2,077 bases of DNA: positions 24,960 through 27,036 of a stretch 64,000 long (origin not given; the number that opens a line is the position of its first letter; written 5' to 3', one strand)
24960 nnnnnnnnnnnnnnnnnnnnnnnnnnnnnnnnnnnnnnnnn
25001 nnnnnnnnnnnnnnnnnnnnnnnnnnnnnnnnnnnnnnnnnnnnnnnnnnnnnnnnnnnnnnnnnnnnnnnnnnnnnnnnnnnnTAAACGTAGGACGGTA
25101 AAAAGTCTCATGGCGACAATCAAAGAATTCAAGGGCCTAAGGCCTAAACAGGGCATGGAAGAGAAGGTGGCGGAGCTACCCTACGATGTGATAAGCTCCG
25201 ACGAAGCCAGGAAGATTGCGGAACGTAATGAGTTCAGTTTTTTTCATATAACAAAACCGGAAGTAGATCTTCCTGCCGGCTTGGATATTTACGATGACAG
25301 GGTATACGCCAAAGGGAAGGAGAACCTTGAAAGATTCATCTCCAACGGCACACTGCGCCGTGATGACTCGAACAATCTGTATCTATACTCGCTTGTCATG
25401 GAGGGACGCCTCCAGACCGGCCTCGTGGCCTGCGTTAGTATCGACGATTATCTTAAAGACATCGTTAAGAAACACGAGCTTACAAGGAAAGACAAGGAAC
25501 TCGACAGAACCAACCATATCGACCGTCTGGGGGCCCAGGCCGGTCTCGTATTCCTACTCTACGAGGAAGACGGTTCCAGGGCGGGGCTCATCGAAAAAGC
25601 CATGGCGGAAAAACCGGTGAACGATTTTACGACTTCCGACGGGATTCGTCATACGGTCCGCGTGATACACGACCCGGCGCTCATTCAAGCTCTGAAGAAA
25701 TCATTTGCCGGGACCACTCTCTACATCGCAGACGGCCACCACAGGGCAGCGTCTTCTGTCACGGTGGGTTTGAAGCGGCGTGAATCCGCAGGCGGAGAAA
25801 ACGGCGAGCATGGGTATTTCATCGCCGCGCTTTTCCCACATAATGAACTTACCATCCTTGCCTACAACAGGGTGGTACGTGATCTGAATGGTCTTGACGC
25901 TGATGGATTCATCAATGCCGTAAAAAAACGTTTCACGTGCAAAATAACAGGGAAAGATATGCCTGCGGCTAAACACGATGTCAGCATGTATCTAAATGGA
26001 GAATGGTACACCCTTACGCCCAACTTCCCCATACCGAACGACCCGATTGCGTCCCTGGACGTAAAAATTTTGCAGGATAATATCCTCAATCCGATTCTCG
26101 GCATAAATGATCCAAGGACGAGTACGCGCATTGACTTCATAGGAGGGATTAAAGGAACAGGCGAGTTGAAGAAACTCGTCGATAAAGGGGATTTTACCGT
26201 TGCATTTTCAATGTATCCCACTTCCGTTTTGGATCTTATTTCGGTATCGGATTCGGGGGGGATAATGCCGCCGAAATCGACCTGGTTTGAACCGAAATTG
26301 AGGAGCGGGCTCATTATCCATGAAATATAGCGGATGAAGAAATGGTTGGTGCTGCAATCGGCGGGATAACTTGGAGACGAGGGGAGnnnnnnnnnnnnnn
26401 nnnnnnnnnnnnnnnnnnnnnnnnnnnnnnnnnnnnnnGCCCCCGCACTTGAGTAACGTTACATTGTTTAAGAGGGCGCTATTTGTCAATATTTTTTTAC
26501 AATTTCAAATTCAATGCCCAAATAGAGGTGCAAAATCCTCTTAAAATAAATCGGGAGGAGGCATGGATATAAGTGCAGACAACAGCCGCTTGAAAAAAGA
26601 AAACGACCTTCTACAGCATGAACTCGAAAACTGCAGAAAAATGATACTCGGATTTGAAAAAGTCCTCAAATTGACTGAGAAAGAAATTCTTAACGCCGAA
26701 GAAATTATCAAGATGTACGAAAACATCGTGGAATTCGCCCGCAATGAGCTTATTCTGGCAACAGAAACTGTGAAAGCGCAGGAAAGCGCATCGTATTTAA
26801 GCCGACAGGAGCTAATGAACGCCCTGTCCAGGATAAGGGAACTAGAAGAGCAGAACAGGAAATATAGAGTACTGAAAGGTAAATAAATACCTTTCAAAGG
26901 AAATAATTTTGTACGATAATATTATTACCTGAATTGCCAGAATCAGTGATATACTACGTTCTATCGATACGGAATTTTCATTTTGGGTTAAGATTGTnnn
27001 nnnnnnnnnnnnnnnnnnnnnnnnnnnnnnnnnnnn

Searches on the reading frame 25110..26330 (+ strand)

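Call 3: search_protein_families(library=pfam, proteins=[window:25110-26330:+], max_evalue=1)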
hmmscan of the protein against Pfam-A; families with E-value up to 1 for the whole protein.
window:25110-26330:+ (406 aa): 1 family
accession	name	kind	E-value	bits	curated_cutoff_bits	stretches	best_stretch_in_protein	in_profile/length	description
PF06245.16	DUF1015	-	2.3e-97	326.3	25.8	1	4-318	1-324/325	Protein of unknown function (DUF1015)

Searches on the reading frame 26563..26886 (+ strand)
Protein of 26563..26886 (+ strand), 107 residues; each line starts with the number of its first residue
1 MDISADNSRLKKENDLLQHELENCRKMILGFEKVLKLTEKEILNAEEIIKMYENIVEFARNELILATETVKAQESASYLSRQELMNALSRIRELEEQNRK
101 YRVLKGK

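Call 3: search_protein_families(library=pfam, proteins=[window:26563-26886:+], max_evalue=1)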
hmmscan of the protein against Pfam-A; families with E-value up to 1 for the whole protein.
window:26563-26886:+ (107 aa): 3 families
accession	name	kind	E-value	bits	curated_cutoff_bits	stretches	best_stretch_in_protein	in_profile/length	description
PF21938.1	CAP_N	-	0.075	13.5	27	1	36-102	14-80/159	CAP, N-terminal domain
PF05141.17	DIT1_PvcA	-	0.12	12.3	26.4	1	11-77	118-183/273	Pyoverdine/dityrosine biosynthesis protein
PF03739.19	LptF_LptG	-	0.25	10.8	27.9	1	4-103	185-269/353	Lipopolysaccharide export system permease LptF/LptG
